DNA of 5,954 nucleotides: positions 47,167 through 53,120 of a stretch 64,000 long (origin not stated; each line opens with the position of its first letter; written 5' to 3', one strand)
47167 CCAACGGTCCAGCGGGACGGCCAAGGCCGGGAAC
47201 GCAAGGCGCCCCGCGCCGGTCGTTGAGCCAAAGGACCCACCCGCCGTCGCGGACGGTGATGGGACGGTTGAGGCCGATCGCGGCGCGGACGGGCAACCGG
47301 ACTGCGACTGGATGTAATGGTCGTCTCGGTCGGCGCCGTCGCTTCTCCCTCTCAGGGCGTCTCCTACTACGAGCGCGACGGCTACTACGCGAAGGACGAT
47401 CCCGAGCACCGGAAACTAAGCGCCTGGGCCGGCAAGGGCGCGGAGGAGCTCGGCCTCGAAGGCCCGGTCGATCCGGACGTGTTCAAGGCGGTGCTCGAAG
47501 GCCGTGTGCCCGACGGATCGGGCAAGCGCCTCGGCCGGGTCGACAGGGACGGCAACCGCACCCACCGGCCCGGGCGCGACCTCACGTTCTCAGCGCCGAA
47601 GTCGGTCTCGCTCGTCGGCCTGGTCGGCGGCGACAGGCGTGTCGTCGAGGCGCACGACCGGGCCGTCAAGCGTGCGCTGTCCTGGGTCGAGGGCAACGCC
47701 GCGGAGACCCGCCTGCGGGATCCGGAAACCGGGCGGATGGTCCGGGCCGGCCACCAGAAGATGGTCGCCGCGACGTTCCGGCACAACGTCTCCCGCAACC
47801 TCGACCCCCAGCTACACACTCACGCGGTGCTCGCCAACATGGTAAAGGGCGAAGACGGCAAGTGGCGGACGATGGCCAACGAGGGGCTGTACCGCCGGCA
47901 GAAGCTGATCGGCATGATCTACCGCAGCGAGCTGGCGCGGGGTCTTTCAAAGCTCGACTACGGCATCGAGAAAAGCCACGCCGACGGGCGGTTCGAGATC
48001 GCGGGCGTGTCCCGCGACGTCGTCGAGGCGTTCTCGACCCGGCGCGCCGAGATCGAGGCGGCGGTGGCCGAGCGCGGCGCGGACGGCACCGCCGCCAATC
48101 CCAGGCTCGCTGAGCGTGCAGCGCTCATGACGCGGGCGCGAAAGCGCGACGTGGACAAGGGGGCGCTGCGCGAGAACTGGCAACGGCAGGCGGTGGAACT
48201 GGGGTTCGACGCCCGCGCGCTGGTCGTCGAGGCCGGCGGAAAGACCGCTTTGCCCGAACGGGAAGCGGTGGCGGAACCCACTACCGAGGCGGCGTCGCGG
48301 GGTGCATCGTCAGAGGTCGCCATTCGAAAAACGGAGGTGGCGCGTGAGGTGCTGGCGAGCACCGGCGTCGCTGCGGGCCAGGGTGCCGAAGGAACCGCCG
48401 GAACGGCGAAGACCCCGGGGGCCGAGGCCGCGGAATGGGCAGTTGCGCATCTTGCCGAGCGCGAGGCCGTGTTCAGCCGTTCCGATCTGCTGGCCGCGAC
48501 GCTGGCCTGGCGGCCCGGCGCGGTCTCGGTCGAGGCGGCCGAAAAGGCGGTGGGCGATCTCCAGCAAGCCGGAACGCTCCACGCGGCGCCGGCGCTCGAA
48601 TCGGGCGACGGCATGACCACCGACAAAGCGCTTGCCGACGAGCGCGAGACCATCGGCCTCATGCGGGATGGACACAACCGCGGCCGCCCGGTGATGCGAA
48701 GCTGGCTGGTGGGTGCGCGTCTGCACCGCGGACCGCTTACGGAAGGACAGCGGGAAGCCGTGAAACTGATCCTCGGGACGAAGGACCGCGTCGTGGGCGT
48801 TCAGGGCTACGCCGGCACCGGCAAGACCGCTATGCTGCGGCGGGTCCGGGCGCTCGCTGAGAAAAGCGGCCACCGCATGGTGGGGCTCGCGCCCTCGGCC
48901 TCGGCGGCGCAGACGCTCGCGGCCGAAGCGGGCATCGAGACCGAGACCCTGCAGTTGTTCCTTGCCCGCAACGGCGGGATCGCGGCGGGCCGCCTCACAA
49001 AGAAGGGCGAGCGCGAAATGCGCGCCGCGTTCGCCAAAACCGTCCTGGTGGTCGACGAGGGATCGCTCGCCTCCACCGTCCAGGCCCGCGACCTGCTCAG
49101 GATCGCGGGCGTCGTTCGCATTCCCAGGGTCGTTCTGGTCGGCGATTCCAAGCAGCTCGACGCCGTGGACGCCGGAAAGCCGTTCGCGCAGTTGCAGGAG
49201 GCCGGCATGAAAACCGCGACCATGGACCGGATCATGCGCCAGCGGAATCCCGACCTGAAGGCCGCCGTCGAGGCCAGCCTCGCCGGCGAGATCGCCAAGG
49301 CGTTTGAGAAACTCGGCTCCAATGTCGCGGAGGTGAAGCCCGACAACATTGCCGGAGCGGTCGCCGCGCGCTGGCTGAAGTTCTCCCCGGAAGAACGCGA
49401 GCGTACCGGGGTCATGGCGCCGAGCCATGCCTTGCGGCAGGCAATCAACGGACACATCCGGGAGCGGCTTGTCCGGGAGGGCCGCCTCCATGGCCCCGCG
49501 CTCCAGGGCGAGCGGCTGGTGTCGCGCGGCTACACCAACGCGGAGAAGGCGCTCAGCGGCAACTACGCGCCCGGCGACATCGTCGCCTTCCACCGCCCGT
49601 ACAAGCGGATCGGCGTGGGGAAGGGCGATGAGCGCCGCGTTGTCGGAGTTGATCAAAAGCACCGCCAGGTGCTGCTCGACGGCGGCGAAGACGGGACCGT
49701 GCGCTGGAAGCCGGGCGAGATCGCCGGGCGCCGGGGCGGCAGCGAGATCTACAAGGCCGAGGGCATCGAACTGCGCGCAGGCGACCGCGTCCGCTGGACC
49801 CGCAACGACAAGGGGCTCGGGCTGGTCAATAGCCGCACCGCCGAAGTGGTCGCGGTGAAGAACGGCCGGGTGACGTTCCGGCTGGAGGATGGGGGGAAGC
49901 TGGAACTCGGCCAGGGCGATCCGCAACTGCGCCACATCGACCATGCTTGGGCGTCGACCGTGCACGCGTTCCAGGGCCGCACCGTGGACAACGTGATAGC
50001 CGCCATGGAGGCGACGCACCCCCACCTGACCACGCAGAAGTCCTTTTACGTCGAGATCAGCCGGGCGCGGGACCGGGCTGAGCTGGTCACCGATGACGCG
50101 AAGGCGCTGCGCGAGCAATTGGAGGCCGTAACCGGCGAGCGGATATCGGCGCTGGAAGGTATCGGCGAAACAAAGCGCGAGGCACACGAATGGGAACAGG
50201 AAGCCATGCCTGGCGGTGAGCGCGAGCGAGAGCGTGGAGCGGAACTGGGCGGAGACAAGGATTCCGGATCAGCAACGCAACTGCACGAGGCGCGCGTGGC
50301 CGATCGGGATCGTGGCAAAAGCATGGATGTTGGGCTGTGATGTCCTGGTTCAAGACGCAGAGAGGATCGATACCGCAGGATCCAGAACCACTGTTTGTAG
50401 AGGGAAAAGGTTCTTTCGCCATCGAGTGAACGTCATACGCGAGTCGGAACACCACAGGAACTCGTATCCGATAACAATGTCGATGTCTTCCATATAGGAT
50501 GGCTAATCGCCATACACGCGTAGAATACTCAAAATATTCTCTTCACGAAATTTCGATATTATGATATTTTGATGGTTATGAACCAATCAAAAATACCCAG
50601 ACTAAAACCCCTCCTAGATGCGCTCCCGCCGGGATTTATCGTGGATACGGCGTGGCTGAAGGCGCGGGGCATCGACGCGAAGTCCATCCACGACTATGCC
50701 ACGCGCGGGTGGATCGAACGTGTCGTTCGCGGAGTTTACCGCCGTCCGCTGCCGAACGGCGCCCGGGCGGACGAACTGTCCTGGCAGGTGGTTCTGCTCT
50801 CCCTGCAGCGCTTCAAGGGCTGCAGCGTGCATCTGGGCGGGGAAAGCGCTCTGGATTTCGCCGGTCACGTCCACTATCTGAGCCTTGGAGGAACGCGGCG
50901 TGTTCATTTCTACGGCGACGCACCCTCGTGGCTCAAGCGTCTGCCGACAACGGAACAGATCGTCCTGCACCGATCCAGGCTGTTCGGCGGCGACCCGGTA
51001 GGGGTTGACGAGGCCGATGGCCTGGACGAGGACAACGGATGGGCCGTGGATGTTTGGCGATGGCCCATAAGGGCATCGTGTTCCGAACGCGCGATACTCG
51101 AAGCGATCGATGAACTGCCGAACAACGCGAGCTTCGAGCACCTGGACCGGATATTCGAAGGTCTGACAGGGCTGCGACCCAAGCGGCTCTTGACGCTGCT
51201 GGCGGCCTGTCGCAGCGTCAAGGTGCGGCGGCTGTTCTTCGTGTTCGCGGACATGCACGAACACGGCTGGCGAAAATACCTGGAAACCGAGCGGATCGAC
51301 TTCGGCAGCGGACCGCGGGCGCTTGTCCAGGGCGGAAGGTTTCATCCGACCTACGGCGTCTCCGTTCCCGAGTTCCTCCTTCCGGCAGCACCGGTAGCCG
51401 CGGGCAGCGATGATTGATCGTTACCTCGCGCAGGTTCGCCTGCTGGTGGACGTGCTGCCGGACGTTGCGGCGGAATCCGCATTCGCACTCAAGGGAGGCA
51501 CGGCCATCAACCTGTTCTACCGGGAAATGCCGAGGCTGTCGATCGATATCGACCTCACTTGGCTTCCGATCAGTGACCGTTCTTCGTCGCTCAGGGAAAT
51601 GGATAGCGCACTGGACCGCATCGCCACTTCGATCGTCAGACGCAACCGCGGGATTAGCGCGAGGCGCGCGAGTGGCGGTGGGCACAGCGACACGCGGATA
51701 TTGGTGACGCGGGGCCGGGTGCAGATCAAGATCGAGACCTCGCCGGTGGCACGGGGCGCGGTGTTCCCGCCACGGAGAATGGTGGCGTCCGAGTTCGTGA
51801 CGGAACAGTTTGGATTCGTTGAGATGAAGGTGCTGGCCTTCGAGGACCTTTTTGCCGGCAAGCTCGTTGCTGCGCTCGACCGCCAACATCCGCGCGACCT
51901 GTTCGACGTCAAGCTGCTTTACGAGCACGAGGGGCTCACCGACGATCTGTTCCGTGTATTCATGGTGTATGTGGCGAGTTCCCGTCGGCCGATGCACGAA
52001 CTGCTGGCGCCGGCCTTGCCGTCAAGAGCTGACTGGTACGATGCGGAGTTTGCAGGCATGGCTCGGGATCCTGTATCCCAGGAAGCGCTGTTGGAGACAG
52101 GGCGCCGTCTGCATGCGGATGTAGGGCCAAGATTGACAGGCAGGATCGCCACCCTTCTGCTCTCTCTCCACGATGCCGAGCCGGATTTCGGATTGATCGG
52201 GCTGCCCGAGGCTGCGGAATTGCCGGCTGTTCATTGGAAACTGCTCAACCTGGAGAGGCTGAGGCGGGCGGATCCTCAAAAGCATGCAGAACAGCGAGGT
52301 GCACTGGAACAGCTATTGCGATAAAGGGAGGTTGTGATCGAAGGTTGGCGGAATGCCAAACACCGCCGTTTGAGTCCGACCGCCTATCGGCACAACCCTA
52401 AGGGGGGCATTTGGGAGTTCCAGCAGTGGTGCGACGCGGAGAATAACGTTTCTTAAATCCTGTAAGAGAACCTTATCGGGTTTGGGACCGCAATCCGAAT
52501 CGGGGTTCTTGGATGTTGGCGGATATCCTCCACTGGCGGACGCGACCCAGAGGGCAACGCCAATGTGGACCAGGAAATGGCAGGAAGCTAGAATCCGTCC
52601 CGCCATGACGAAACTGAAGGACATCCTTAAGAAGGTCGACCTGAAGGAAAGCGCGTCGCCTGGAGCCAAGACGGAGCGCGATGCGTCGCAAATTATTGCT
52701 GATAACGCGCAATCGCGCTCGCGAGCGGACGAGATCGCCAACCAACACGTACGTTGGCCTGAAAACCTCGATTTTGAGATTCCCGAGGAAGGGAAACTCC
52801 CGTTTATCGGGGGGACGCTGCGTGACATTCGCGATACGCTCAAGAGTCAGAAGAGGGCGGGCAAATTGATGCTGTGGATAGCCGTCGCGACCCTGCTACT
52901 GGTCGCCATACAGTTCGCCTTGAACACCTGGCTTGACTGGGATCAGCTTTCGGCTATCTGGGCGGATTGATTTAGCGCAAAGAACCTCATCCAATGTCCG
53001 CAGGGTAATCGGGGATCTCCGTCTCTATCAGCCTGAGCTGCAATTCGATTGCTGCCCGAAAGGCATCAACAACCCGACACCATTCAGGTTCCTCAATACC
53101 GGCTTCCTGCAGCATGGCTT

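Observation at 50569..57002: Lower-GC cargo block that looks like a small defence island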

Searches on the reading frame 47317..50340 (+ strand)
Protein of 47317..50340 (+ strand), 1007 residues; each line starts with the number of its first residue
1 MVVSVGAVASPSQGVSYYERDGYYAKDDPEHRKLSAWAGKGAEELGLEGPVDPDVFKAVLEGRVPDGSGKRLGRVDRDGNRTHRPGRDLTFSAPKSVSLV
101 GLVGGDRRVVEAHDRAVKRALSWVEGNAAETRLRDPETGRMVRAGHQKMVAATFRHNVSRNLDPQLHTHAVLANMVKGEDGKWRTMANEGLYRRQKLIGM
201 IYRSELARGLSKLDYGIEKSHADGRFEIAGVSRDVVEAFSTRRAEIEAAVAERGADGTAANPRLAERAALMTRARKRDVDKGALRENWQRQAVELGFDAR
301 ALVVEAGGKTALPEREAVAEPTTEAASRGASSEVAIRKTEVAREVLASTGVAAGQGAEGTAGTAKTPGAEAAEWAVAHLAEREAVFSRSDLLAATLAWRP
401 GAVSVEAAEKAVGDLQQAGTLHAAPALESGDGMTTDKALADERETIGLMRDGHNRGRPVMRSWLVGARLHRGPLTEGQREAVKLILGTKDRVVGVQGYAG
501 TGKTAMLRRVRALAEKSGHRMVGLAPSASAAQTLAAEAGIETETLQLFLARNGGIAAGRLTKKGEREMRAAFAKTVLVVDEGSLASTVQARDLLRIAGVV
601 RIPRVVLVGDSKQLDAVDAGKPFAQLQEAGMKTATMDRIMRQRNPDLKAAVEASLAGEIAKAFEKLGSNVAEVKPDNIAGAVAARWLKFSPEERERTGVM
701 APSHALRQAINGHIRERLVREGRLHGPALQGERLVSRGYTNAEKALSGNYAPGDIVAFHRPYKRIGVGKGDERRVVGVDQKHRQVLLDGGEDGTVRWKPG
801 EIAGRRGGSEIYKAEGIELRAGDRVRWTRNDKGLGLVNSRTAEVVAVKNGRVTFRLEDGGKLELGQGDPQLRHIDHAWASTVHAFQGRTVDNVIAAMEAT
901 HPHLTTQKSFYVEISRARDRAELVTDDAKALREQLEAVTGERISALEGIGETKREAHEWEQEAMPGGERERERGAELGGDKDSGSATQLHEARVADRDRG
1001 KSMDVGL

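Call 3: search_protein_families(library=pfam, proteins=[window:47317-50340:+], max_evalue=0.1)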
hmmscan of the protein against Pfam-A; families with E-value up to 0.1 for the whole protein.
window:47317-50340:+ (1007 aa): 12 families
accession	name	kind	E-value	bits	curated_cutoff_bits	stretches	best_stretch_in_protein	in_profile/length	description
PF08751.17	TrwC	-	1.5e-85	287.8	25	1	13-294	3-285/286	TrwC relaxase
PF13604.12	AAA_30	-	2.4e-46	158.3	27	1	474-667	2-181/191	AAA domain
PF13245.12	AAA_19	-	7.6e-14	52.5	25.1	1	478-615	1-130/134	AAA domain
PF13538.12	UvrD_C_2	-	1.3e-06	28.6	27.4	1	876-923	1-51/52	UvrD-like helicase C-terminal domain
PF01443.25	Viral_helicase1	-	1.7e-05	25.2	21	0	875-923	177-226/228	Viral superfamily 1 RNA helicase core domain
PF13086.12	AAA_11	-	5.5e-05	23.5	27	0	561-617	201-253/257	AAA domain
PF02562.22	PhoH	-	0.00018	21.5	27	1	473-547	4-78/205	PhoH-like protein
PF22232.2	TraI_hel_assoc_N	-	0.0013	19.8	27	1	497-595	1-86/99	TraI helicase-associated ssDNA bd, N-terminal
PF13401.12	AAA_22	-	0.0013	19.5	27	1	494-611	9-124/130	AAA domain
PF05970.20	PIF1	-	0.0057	16.7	25.9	1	474-534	2-66/223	PIF1-like helicase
PF13191.12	AAA_16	-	0.007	17.3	32.6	1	491-535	25-74/167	AAA ATPase domain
PF25199.1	nSTAND_NTPase5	-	0.0087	16.3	34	1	488-523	39-74/145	Novel STAND NTPase 5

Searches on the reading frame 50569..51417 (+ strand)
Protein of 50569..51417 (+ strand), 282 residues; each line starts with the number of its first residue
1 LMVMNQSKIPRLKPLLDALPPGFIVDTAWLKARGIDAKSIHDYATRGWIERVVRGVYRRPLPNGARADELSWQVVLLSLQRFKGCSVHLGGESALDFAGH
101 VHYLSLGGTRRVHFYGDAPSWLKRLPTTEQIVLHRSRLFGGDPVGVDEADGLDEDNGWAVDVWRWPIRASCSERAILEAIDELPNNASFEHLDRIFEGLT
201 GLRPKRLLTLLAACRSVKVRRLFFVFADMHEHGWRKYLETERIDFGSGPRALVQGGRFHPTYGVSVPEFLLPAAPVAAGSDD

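Call 3: search_protein_families(library=pfam, proteins=[window:50569-51417:+], max_evalue=0.1)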
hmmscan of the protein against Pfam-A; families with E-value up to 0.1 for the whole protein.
window:50569-51417:+ (282 aa): 3 families
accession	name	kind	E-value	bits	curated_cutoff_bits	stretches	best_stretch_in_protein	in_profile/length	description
PF11459.13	AbiEi_3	-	2.6e-35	121.7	26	1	117-267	13-157/157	Transcriptional regulator, AbiEi antitoxin, Type IV TA system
PF17194.10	AbiEi_3_N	-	7.3e-21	74.5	26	1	11-106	4-93/93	Transcriptional regulator, AbiEi antitoxin N-terminal domain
PF13338.12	AbiEi_4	-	2.4e-06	28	25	1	27-60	16-49/49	Transcriptional regulator, AbiEi antitoxin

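Call 4: search_protein_families(library=padloc, proteins=[window:50569-51417:+], max_evalue=0.1)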
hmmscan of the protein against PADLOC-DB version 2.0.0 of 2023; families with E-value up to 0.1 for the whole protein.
window:50569-51417:+ (282 aa): 14 families
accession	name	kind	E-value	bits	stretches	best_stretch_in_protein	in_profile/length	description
PDLC02227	AbiEi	-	7e-81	269.2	1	7-270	4-229/233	AbiEi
PDLC02228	AbiEi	-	2.8e-06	24.8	1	28-137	44-138/216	AbiEi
PDLC02225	AbiEi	-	0.00015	19.5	1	24-67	19-58/198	AbiEi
PDLC02249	AbiEi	-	0.00043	18.1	1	31-80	25-72/184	AbiEi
PDLC02260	AbiEi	-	0.0011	16.8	1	31-69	24-63/131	AbiEi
PDLC02231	AbiEi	-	0.0014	16.4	1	31-70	27-66/280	AbiEi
PDLC02239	AbiEi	-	0.0022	15.7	1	14-60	3-47/195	AbiEi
PDLC02283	AbiEi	-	0.0052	14.5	1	28-60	23-55/201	AbiEi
PDLC02275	AbiEi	-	0.0057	14.7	1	27-61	15-49/184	AbiEi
PDLC02265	AbiEi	-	0.0076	14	1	25-67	17-59/198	AbiEi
PDLC02287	AbiEi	-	0.013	13.1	0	167-214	131-178/253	AbiEi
PDLC02256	AbiEi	-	0.018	13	1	31-61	23-53/174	AbiEi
PDLC02254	AbiEi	-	0.032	11.9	1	12-60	9-53/197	AbiEi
PDLC02269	AbiEi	-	0.047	11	0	166-216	130-180/251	AbiEi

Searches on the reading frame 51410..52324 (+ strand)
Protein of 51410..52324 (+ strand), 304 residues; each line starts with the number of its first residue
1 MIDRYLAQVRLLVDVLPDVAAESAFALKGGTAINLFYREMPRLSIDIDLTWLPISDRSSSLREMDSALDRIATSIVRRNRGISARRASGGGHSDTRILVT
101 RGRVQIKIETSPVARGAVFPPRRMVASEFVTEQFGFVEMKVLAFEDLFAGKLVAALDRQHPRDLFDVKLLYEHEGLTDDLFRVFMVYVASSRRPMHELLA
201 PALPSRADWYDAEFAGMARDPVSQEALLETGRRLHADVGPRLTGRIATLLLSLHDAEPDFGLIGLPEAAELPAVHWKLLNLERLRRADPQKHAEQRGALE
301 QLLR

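Call 3: search_protein_families(library=pfam, proteins=[window:51410-52324:+], max_evalue=0.1)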
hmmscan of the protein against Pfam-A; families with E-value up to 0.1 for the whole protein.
window:51410-52324:+ (304 aa): 1 family
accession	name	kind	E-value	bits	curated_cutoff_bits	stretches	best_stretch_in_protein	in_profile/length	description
PF08843.17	AbiEii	-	3e-39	135.8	22.5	1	10-221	1-223/238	Nucleotidyl transferase AbiEii toxin, Type IV TA system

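Call 4: search_protein_families(library=padloc, proteins=[window:51410-52324:+], max_evalue=0.1)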
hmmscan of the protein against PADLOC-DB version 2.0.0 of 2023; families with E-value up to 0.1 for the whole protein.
window:51410-52324:+ (304 aa): 25 families
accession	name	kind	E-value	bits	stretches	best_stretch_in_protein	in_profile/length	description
PDLC02290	AbiEii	-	1.7e-111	370.4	1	3-303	3-289/290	AbiEii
PDLC02305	AbiEii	-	5.2e-30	102.7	1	11-194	27-215/306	AbiEii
PDLC02303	AbiEii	-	1e-15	55.9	1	23-233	39-242/249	AbiEii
PDLC02294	AbiEii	-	3.2e-14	51.4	1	6-195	26-211/260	AbiEii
PDLC02324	AbiEii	-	5.6e-11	40.6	2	9-55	11-56/231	AbiEii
PDLC02291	AbiEii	-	2.1e-10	38.4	1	10-221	45-246/310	AbiEii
PDLC02304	AbiEii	-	2.8e-10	38.6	1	18-177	36-194/260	AbiEii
PDLC02307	AbiEii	-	8e-09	33.6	1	8-174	8-148/219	AbiEii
PDLC02317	AbiEii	-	1.3e-07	28.9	1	118-183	150-215/396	AbiEii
PDLC02298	AbiEii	-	3.9e-07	27.7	1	21-175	24-163/220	AbiEii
PDLC02318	AbiEii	-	6.2e-07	27.1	1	22-186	40-198/280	AbiEii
PDLC02328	AbiEii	-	8.9e-07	27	1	21-172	11-143/203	AbiEii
PDLC02292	AbiEii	-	9.5e-07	26.9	1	22-184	45-219/283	AbiEii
PDLC02293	AbiEii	-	7.3e-06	23.7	1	25-169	42-189/270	AbiEii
PDLC02323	AbiEii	-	1.7e-05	22.6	1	20-173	35-186/248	AbiEii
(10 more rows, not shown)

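Call 54: list_cluster_members(proteins=[P0001, P0096, window:51410-52324:+])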
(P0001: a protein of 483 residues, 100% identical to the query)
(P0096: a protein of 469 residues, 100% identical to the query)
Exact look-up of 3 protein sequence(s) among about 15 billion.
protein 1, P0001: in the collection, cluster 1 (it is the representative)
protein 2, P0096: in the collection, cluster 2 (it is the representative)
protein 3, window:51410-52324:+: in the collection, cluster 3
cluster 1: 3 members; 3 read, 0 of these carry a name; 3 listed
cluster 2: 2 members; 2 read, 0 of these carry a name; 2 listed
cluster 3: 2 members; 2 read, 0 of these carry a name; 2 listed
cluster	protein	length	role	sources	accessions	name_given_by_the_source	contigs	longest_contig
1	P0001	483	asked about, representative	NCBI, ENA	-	-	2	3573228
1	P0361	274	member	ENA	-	-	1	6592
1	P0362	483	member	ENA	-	-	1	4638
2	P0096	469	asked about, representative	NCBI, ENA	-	-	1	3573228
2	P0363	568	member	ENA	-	-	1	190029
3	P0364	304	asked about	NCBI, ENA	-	-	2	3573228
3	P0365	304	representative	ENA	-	-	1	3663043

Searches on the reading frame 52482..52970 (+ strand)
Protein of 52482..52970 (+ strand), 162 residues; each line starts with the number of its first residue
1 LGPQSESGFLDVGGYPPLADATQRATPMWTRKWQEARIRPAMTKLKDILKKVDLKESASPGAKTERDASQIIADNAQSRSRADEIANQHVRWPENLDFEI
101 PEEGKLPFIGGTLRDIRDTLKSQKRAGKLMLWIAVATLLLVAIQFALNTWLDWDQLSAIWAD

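Call 3: search_protein_families(library=pfam, proteins=[window:52482-52970:+], max_evalue=0.1)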
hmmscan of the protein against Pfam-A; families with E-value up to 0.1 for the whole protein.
window:52482-52970:+ (162 aa): 0 families

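Call 4: search_protein_families(library=padloc, proteins=[window:52482-52970:+], max_evalue=0.1)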
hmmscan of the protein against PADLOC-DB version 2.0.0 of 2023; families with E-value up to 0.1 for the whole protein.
window:52482-52970:+ (162 aa): 0 families

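Call 5: search_protein_families(library=ncbifam, proteins=[window:52482-52970:+], max_evalue=1)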
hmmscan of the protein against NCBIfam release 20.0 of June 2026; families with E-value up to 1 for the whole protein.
window:52482-52970:+ (162 aa): 0 families

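Call 6: search_protein_families(library=phrogs, proteins=[window:52482-52970:+], max_evalue=1)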
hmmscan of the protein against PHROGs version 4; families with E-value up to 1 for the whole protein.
window:52482-52970:+ (162 aa): 1 family
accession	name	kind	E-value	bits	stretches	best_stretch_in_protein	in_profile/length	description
phrog_90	-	lysis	0.14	10.8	1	35-100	1065-1125/1168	endolysin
